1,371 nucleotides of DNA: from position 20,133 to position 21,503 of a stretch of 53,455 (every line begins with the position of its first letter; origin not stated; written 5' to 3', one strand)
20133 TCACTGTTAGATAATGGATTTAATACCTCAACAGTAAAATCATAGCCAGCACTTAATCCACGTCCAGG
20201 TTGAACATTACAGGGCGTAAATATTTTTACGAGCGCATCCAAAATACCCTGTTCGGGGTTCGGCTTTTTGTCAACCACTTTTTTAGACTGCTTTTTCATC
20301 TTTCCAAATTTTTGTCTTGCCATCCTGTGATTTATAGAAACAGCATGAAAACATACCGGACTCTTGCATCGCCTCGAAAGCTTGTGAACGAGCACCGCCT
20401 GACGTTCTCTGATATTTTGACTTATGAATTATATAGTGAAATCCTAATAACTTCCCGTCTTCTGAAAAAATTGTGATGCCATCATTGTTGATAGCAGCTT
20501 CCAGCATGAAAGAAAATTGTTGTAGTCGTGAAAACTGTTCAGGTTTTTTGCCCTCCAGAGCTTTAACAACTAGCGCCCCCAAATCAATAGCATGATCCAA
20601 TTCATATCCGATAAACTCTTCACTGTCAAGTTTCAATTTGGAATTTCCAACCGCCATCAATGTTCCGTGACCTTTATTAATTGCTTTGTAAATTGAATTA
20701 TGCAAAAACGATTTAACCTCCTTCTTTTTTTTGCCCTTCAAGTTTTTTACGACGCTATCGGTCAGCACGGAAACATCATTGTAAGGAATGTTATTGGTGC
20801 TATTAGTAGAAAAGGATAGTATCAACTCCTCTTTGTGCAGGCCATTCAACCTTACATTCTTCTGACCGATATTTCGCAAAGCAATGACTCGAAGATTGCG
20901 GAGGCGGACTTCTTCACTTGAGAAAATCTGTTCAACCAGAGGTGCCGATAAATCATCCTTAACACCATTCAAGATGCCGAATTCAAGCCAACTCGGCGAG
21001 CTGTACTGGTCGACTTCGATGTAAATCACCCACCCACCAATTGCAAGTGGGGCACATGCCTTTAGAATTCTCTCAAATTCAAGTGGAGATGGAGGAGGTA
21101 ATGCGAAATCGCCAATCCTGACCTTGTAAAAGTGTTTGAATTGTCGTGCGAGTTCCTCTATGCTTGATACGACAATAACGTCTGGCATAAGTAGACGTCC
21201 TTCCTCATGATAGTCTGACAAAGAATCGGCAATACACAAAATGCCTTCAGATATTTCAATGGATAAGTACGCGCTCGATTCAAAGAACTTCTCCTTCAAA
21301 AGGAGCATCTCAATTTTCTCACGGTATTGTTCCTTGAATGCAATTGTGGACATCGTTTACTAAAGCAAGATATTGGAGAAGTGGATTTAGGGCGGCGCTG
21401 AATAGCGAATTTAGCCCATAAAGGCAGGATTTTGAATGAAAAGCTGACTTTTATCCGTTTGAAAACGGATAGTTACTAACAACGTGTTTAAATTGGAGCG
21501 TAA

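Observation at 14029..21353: Four-gene operon: DAC-like protein, DUF4365-like dynamin GTPase, polytopic membrane protein and membrane-anchored KAP NTPase (candidate new defence system)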

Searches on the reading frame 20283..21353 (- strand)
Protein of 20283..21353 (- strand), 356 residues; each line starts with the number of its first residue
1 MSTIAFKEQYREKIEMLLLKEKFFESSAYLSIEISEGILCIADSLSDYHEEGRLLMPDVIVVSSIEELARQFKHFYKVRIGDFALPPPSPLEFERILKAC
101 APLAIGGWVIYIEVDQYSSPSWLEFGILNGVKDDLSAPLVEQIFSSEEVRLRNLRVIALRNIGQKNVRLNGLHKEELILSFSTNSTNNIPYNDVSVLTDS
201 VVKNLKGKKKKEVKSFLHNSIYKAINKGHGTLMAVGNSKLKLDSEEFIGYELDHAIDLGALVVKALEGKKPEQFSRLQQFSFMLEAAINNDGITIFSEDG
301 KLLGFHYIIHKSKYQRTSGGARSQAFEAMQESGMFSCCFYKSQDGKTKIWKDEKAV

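Call 4: search_protein_families(library=pfam, proteins=[window:20283-21353:-], max_evalue=0.01)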
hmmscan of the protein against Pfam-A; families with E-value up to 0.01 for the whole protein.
window:20283-21353:- (356 aa): 0 families

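Call 5: search_protein_families(library=padloc, proteins=[window:20283-21353:-], max_evalue=0.01)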
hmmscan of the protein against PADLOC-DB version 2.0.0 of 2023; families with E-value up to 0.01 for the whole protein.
window:20283-21353:- (356 aa): 0 families

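Call 9: search_protein_families(library=ncbifam, proteins=[window:20283-21353:-], max_evalue=0.01)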
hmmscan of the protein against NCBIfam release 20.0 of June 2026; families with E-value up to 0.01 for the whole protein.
window:20283-21353:- (356 aa): 0 families

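Call 10: find_homologous_proteins(query=window:20283-21353:-)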
Query window:20283-21353:- (356 aa): 116 proteins with E <= 0.001 among 3261 candidates.
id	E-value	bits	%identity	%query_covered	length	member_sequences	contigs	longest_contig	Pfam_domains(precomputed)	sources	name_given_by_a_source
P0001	2.9e-232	788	100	100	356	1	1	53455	-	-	-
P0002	8.3e-112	392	51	98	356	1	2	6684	-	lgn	-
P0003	3.8e-100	354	48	98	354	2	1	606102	-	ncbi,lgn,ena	-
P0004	5.1e-100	353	47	99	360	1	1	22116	-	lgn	-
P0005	1.0e-96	342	45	98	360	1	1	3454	-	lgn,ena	-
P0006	2.0e-96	342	46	99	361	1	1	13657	-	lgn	-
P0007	1.4e-94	335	46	98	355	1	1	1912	-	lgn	-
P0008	1.5e-89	319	43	99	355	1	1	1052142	-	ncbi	ncbi:MAG: hypothetical protein ACJ77K_16185 [Bacteroidia bacterium]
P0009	2.7e-48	183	36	92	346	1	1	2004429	-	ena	-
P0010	3.2e-47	180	33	98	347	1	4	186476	-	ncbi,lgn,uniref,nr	ncbi:hypothetical protein [Flavobacterium yafengii]|uniref:hypothetical protein n=1 Tax=Flavobacteri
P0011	4.0e-47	179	33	89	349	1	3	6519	-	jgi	jgi:hypothetical protein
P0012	2.3e-46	177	34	97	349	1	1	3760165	-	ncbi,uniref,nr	ncbi:hypothetical protein [Ferruginibacter albus]|uniref:hypothetical protein n=1 Tax=Ferruginibacte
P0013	6.0e-46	176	33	89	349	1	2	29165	-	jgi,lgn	-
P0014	8.0e-46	175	33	89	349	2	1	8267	-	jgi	-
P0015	1.7e-45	174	33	88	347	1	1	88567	-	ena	-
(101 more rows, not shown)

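Call 13: find_related_loci(query=A1, collection=genome_contigs, flank=10000)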
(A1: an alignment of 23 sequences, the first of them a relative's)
Query A1 (356 aa) in genome_contigs; peptide patterns used: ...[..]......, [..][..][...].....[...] (x = any residue, [..] = any of these).
73 stretches matched a pattern; 25 encode a relative of the query (tblastn E <= 1e-3); 24 distinct loci.
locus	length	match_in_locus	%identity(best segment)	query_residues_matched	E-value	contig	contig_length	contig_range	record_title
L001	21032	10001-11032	44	6-350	9e-95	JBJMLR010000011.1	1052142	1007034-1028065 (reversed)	MAG: Bacteroidia bacterium isolate H3_16_all_fractions_metab_conc_113_RIFCSPLOWO2_12_FULL_35_15_curated_45_0 k255_823041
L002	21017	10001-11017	33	5-350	3e-53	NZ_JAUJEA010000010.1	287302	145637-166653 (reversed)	Splendidivirga corallicola strain BMA10 NAEMHLCP_10, whole genome shotgun sequence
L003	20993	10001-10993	33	19-352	4e-53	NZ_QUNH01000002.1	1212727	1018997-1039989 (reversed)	Winogradskyella sediminis strain DSM 28134 Ga0196850_102, whole genome shotgun sequence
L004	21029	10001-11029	33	5-356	5e-51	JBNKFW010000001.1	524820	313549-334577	MAG: Opitutaceae bacterium isolate E1E2.bin.44.strict NODE_1_length_524820_cov_15.430514, whole genome shotgun sequence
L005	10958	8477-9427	33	34-351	6e-51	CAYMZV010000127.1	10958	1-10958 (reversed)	MAG TPA_asm: uncultured Chryseobacterium sp. isolate binchicken_co50_371 genome assembly, contig: NODE_7450_length_10958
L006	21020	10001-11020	31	5-351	7e-51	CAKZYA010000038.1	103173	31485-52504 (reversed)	MAG TPA_asm: uncultured Flammeovirgaceae bacterium isolate SRR3401481_bin.67_CONCOCT_v1.1_MAG genome assembly, contig: E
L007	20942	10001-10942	34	36-351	3e-50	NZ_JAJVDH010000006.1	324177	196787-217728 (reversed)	Pontibacter vulgaris strain NBU2972 Scaffold5_1, whole genome shotgun sequence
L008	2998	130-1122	32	19-352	3e-50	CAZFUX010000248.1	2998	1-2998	MAG TPA_asm: uncultured Aequorivita sp. isolate binchicken_co67_48 genome assembly, contig: NODE_47356_length_2998_cov_1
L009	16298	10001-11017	32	5-350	6e-50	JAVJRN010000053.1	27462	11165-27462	MAG: Cyclobacteriaceae bacterium isolate D1-CHI-25 k141_21713, whole genome shotgun sequence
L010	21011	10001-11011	32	5-350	9e-50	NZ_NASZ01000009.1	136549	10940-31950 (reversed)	Flavobacterium pokkalii strain L1I52 contig-100_8, whole genome shotgun sequence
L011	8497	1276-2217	34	37-351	2e-49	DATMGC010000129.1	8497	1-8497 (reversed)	MAG TPA_asm: Ureibacillus sp. isolate SMAG_U13479 k141_92340, whole genome shotgun sequence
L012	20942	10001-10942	33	37-351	2e-49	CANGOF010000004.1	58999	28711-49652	MAG: Flavobacteriia bacterium isolate Jr-7aug17-230 genome assembly, contig: Jr-7aug17-C749, whole genome shotgun sequen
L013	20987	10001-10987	35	23-351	2e-48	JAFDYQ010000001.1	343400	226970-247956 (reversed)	MAG: Bacteroidetes bacterium isolate SZAS-59 LIN-388__1__length-343400, whole genome shotgun sequence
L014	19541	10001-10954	32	34-353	1e-47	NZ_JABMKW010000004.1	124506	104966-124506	Pedobacter panaciterrae strain LMG 23400 Contig_4_101.879, whole genome shotgun sequence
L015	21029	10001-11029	30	5-353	3e-45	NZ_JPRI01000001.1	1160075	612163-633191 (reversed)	Chryseobacterium vrystaatense strain LMG 22846 contig01, whole genome shotgun sequence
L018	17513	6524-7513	32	14-350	2e-43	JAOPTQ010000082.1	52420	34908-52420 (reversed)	MAG: Colwellia sp. isolate tPB_Gamm1 H3element_contig_2578, whole genome shotgun sequence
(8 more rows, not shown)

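Call 18: find_encoding_contigs(protein=P0003, flank=10000, max_places=3)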
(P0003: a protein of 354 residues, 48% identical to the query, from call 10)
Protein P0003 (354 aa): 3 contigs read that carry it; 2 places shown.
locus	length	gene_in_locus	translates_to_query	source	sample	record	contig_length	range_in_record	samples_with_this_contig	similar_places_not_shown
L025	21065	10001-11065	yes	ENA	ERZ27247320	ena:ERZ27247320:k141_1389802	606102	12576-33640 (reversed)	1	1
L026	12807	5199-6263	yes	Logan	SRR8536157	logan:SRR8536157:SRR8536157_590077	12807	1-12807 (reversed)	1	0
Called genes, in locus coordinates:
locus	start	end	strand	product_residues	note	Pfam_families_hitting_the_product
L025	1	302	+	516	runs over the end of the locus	PF18962:Por_Secre_tail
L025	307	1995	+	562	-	PF06739:SBBP (faint), PF18962:Por_Secre_tail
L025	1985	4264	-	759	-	PF06739:SBBP (weak), PF18962:Por_Secre_tail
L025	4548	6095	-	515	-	PF00239:Resolvase, PF07508:Recombinase, PF13408:Zn_ribbon_recom (weak)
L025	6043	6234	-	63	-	-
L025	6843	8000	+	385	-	-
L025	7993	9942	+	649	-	-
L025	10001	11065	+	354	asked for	-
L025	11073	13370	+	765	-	PF00350:Dynamin_N, PF01926:MMR_HSR1 (weak)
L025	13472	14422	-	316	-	PF13519:VWA_2 (faint)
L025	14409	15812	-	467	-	PF00226:DnaJ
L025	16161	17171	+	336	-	PF01381:HTH_3 (weak), PF12844:HTH_19 (faint), PF13560:HTH_31 (weak), PF06114:Peptidase_M78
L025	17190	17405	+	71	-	-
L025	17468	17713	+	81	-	-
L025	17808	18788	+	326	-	PF12358:DUF3644 (faint)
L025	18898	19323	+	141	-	-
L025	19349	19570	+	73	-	-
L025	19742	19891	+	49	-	-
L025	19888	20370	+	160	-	-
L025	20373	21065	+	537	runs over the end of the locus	-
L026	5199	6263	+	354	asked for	-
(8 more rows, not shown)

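Call 19: find_encoding_contigs(protein=P0004, flank=10000, max_places=3)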
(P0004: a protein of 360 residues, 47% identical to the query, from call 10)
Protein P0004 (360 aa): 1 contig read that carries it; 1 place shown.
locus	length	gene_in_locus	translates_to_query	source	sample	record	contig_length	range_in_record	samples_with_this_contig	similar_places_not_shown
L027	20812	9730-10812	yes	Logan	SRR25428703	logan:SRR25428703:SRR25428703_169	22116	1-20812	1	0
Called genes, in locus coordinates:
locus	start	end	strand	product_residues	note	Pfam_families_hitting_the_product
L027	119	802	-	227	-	-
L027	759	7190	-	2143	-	-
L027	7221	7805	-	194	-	-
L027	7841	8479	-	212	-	PF01693:Cauli_VI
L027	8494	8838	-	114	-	-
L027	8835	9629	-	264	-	PF12844:HTH_19, PF13560:HTH_31, PF01381:HTH_3, PF13274:SocA_Panacea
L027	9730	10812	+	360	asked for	-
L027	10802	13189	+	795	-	PF08477:Roc (faint), PF00350:Dynamin_N, PF01926:MMR_HSR1 (faint)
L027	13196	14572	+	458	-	-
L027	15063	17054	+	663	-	PF13175:AAA_15 (weak), PF13304:AAA_21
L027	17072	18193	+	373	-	PF12836:HHH_3 (weak)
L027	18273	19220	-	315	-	PF07804:HipA_C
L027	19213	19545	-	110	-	PF13657:Couple_hipA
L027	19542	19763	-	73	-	PF13560:HTH_31 (weak), PF12844:HTH_19, PF01381:HTH_3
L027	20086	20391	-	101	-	PF12728:HTH_17 (weak)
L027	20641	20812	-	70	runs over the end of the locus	-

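Call 20: find_encoding_contigs(protein=P0006, flank=10000, max_places=3)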
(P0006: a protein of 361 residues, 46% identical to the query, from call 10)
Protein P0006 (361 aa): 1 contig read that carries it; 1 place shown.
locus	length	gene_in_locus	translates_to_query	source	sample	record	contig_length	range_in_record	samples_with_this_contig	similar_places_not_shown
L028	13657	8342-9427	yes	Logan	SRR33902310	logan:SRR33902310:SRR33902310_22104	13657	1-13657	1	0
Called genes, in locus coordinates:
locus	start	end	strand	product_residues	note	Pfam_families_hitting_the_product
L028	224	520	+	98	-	PF10386:DUF2441 (weak)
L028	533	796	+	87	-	PF10386:DUF2441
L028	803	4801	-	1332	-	PF25794:SACS (weak), PF13020:NOV_C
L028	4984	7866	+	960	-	PF02463:SMC_N (weak), PF13304:AAA_21 (weak)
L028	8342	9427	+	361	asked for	-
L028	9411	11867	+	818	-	PF00350:Dynamin_N, PF01926:MMR_HSR1 (faint)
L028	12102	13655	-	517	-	?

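Call 22: search_protein_families(library=padloc, proteins=[L002:11026-12327:+, L018:7494-8840:+, L002:9977-11029:+, L001:11029-13308:+, L027:10802-13189:+, L028:9411-11867:+], max_evalue=1)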
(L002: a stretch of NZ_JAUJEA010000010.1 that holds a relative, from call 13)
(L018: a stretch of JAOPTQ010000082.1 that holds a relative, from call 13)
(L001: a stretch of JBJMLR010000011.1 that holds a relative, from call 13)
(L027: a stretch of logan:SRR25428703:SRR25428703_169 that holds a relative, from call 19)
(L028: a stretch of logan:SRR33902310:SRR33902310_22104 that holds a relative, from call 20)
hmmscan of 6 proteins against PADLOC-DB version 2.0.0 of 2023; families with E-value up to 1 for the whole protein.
L002:11026-12327:+ (433 aa): 0 families

L018:7494-8840:+ (448 aa): 0 families

L002:9977-11029:+ (350 aa): 0 families

L001:11029-13308:+ (759 aa): 2 families
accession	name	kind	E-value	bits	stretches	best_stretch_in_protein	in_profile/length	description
PDLC03841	LeoBC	-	1e-06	26.2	1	179-640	47-482/601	-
PDLC04140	mad8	-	0.0014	16.2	1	212-452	28-145/314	mads_8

L027:10802-13189:+ (795 aa): 3 families
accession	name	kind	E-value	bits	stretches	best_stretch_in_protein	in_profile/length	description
PDLC03841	LeoBC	-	1.1e-05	22.8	1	244-787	75-579/601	-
PDLC04140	mad8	-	0.0041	14.7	1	247-269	28-50/314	mads_8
PDLC04406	PDC-M09A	-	0.025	12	1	696-789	43-133/330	-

L028:9411-11867:+ (818 aa): 2 families
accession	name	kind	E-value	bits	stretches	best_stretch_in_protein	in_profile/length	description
PDLC03841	LeoBC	-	3.8e-10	37.5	1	201-809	18-593/601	-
PDLC04140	mad8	-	0.002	15.7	1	265-296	23-54/314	mads_8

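Call 23: search_protein_families(library=pfam, proteins=[L002:11026-12327:+, L018:7494-8840:+, window:20283-21353:-], max_evalue=10)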
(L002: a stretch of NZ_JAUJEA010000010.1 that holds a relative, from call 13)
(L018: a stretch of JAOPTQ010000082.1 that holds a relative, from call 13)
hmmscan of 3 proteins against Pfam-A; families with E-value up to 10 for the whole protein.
L002:11026-12327:+ (433 aa): 1 family
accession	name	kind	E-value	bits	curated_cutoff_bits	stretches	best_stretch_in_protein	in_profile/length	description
PF20713.2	DUF6826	-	0.19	12.4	26.6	1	114-166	30-81/91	Domain of unknown function (DUF6826)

L018:7494-8840:+ (448 aa): 1 family
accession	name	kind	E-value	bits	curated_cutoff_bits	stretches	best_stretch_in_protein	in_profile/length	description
PF22327.2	Nudt16-like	-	0.14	12.5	27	1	207-243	90-126/161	U8 snoRNA-decapping enzyme-like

window:20283-21353:- (356 aa): 1 family
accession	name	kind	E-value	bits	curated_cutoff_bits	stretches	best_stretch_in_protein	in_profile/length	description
PF10584.14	Proteasome_A_N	-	0.24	11.6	27.7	1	293-303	5-15/23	Proteasome subunit A N-terminal signature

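Call 24: predict_structure(alignment_id=A1)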
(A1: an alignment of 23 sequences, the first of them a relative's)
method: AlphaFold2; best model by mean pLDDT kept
length: 356 residues; sequences in the alignment: 23
mean_pLDDT: 87.2   pTM: 0.79
mean pLDDT of the five models: 87.2, 86.6, 85.6, 85.5, 85.2
residues with pLDDT >= 90: 189; 70-90: 139; 50-70: 24; < 50: 4
segments of 3 or more residues with pLDDT < 50: 1-3
pLDDT, mean of each block of 10 residues (from residue 1): 69 94 88 92 91 89 92 92 81 93 92 89 93 81 81 86 89 91 70 93 89 91 86 90 79 93 90 90 92 94 91 62 89 91 88 70
secondary structure, 60 per line:
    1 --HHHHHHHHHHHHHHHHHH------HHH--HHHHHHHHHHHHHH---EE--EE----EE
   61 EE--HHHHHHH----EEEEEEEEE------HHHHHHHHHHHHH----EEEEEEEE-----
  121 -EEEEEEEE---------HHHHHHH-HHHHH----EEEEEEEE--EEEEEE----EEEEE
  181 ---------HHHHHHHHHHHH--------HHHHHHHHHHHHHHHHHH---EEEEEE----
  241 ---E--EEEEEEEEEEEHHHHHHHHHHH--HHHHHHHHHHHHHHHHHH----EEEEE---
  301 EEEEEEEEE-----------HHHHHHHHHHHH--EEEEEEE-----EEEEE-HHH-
elements in order: H3-20 H32-45 E59-62 H65-71 E76-84 H91-103 E108-115 E122-129 H139-145 H147-151 E156-163 E166-171 E176-180 H190-201 H210-227 E231-236 E247-257 H258-268 H271-288 E293-297 E301-309 H321-332 E335-341 E347-351

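Call 27: fold_search(model_id=the predicted structure, library=pdb)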
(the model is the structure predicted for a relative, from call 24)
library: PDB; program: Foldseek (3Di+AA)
matches with E <= 10: 320; with E <= 0.001: 0
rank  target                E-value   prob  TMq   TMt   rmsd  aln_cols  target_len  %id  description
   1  9y4s_G                1.4e-03  1.00  0.24  0.26   7.9       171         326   15  Crystal structure of DNA integrity scanning protein (DisA) from Mycobacterium tuberculosis in complex with cyclic di-A (released 2025-09-17)
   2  3c1y_A                1.5e-03  1.00  0.27  0.28   5.9       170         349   14  Structure of bacterial DNA damage sensor protein with co-purified and co-crystallized ligand (released 2008-05-06)
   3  9y9y_C                2.7e-03  1.00  0.25  0.27   7.7       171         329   15  Crystal structure of DNA integrity scanning protein DisA from Mycobacterium tuberculosis in complex with cyclic di-AMP (released 2025-09-24)
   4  7dg0_A                3.2e-03  1.00  0.25  0.53   8.8       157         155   17  Structure and function of Diadenylate cyclase DacM in Mycoplasma ovipneumoniae (released 2021-11-17)
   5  6hvm_B                4.8e-03  1.00  0.25  0.50   6.0       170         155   15  Structural characterization of CdaA-APO (released 2019-06-05)
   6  8ofj_A                6.8e-03  0.99  0.22  0.46   8.9       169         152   15  Mycoplasma pneumoniae CdaM (released 2023-06-21)
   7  8ofj_B                7.2e-03  0.99  0.22  0.46   8.8       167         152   16  Mycoplasma pneumoniae CdaM (released 2023-06-21)
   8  4yxm_A                7.7e-03  1.00  0.29  0.29   4.7       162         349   14  Structure of Thermotoga maritima DisA D75N mutant with reaction product c-di-AMP (released 2015-06-03)
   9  7dfx_A                7.7e-03  0.99  0.23  0.46   9.0       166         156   17  Structure and function of Diadenylate cyclase DacM in Mycoplasma ovipneumoniae (released 2021-11-17)
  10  7y0d_A                7.7e-03  0.99  0.25  0.25   7.6       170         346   13  Cryo-EM structure of the Mycobacterium smegmatis DNA integrity scanning protein (MsDisA). (released 2023-02-08)
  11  8c4j_B                8.6e-03  1.00  0.25  0.51   6.0       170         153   15  CdaA-compound 4 complex (released 2023-06-07)
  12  8c4n_B                1.1e-02  0.99  0.23  0.44   9.4       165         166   15  CdaA-AMP complex (released 2023-06-07)
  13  7l8n_B                1.2e-02  0.98  0.23  0.47   8.7       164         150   15  Diadenylate cyclase with AMP from Streptococcus mutans (released 2022-01-19)
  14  6gyx_B                1.6e-02  0.89  0.20  0.40  10.3       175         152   15  Crystal structure of DacA from Staphylococcus aureus in complex with ApCpp (released 2019-01-23)
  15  7olh_J                2.1e-02  0.99  0.24  0.52   8.9       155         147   17  Bacillus subtilis Complex structure 1 of diadenylate cyclase CdaA cytoplasmic domain (CdaACD) and the phosphoglucomuta (released 2021-10-27)
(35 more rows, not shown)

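Call 40: search_solved_structures(query=A1, max_evalue=10, show_alignments=2)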
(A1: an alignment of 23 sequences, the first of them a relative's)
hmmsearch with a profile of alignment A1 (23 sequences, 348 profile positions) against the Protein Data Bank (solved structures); distinct sequences matched with E-value up to 10: 1.
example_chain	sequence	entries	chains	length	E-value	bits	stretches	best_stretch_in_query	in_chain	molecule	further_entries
2q3f_A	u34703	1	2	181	0.7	12.3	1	208-265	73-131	Ras-related GTP-binding protein D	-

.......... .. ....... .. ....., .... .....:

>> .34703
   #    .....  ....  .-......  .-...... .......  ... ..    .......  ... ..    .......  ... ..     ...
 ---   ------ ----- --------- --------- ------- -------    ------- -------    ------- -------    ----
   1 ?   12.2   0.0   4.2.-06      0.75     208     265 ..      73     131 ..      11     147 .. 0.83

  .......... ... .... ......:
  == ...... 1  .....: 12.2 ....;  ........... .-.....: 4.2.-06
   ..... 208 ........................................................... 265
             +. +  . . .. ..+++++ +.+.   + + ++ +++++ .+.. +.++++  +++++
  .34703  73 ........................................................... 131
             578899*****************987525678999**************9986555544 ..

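Call 64: search_protein_families(library=pfam, alignment_id=A4, max_evalue=0.00001)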
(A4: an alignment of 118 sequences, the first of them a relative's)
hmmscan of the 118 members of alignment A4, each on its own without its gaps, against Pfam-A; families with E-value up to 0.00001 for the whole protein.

A. member 1, L001:5994-6863:+ (289 aa): 0 families

B. families by the number of members that match (of 118 scanned): 152 families (the first 25 are shown)
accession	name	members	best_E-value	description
PF02384.22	N6_Mtase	3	2.1e-11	N-6 DNA Methylase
PF20473.4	MmeI_Mtase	2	6.3e-94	MmeI, DNA-methyltransferase domain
PF13541.12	ChlI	2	5.4e-47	Subunit ChlI of Mg-chelatase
PF06114.19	Peptidase_M78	2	3.1e-22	IrrE N-terminal-like domain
PF13245.12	AAA_19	2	1.1e-21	AAA domain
PF13087.12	AAA_12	2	2.6e-17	AAA domain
PF07669.17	Eco57I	2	2.4e-14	Eco57I restriction-modification methylase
PF18962.6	Por_Secre_tail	2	2.5e-13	Secretion system C-terminal sorting domain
PF01381.28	HTH_3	2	1.4e-12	Helix-turn-helix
PF00561.26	Abhydrolase_1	2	7.7e-12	alpha/beta hydrolase fold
PF13715.12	CarbopepD_reg_2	2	6.5e-11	CarboxypepD_reg-like domain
PF13604.12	AAA_30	2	2.9e-08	AAA domain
PF05362.19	Lon_C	2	1.7e-06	Lon protease (S16) C-terminal proteolytic domain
PF00231.24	ATP-synt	1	5.1e-94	ATP synthase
PF00285.26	Citrate_synt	1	1.4e-92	Citrate synthase, C-terminal domain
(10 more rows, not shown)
